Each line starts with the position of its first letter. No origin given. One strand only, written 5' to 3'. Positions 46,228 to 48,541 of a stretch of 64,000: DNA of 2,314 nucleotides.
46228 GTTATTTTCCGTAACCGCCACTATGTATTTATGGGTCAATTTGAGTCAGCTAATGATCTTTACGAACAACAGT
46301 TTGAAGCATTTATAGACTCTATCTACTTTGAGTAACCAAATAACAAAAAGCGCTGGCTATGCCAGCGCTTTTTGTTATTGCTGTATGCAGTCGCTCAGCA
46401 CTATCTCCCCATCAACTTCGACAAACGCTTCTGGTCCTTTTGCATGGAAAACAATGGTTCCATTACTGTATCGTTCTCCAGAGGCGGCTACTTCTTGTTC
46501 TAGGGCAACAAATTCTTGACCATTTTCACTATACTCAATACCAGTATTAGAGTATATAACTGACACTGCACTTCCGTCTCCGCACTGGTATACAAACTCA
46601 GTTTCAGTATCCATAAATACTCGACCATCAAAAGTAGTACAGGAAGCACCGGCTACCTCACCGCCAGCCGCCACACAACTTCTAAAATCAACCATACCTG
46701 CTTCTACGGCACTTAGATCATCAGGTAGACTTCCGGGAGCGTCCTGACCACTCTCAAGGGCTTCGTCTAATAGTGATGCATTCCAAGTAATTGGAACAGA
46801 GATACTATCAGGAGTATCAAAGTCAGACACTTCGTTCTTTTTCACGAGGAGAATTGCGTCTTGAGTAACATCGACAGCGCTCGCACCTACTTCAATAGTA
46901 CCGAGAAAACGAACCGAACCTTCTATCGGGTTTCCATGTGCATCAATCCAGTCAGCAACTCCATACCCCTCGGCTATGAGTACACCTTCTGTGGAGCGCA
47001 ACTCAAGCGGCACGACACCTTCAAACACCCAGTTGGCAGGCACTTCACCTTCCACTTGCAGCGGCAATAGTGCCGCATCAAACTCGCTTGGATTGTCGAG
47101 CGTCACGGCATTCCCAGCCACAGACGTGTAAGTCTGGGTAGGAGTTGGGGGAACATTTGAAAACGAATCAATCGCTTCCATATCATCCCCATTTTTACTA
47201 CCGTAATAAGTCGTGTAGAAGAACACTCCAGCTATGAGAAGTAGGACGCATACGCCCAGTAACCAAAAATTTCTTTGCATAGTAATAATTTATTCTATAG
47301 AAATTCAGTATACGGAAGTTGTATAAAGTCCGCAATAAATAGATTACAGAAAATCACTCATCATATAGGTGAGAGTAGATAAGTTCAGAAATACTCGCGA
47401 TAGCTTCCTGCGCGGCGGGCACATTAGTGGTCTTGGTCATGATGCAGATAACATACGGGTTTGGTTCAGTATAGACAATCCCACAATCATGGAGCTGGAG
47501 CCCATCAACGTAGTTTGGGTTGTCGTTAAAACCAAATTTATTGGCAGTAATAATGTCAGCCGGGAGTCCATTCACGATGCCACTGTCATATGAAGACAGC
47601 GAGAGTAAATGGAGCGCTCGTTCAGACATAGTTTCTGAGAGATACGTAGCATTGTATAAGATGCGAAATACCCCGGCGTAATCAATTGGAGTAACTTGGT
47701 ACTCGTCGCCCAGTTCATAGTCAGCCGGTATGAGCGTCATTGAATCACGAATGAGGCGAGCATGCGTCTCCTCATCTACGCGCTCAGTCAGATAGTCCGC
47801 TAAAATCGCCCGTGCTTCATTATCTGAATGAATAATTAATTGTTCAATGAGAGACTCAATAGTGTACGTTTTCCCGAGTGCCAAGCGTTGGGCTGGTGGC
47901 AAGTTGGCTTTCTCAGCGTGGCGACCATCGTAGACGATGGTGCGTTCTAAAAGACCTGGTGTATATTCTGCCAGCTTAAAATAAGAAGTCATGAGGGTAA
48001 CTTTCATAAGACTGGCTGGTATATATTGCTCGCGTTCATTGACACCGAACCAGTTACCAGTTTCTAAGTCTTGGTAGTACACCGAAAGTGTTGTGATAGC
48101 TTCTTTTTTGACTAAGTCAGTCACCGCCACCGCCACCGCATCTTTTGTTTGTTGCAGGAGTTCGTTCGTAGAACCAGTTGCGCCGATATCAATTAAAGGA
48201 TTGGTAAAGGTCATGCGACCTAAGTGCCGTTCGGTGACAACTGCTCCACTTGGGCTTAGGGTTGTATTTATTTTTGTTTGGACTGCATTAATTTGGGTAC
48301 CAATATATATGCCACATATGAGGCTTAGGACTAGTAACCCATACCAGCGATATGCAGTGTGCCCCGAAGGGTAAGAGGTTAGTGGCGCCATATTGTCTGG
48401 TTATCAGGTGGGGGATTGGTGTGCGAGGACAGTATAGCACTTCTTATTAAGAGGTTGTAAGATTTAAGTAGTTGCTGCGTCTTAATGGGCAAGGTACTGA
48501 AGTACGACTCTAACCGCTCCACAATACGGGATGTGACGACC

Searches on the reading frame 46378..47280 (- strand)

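Call 57: search_protein_families(library=pfam, proteins=[window:46378-47280:-], max_evalue=0.0001)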
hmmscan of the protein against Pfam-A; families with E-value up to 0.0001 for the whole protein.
window:46378-47280:- (301 aa): 1 family
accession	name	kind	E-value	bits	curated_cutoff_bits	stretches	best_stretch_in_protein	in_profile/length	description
PF09864.15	MliC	-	2.6e-09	37.4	22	1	231-292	1-63/67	Membrane-bound lysozyme-inhibitor of c-type lysozyme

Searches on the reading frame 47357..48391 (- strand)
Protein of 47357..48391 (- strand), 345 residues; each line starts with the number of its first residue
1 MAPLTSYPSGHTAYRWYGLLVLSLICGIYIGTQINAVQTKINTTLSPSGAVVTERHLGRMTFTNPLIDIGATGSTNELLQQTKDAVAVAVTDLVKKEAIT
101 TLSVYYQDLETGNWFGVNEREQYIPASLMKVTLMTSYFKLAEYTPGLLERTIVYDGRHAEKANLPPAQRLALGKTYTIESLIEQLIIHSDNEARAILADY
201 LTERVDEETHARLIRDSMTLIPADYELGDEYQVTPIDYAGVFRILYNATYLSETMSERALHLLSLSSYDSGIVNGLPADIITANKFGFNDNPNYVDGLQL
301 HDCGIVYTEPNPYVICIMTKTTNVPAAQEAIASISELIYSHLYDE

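Call 57: search_protein_families(library=pfam, proteins=[window:47357-48391:-], max_evalue=0.0001)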
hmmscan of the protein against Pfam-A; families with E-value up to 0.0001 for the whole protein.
window:47357-48391:- (345 aa): 1 family
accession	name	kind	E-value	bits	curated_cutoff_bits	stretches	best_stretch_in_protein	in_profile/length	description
PF13354.11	Beta-lactamase2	-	1.4e-29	103.5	22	1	103-319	1-214/214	Beta-lactamase enzyme family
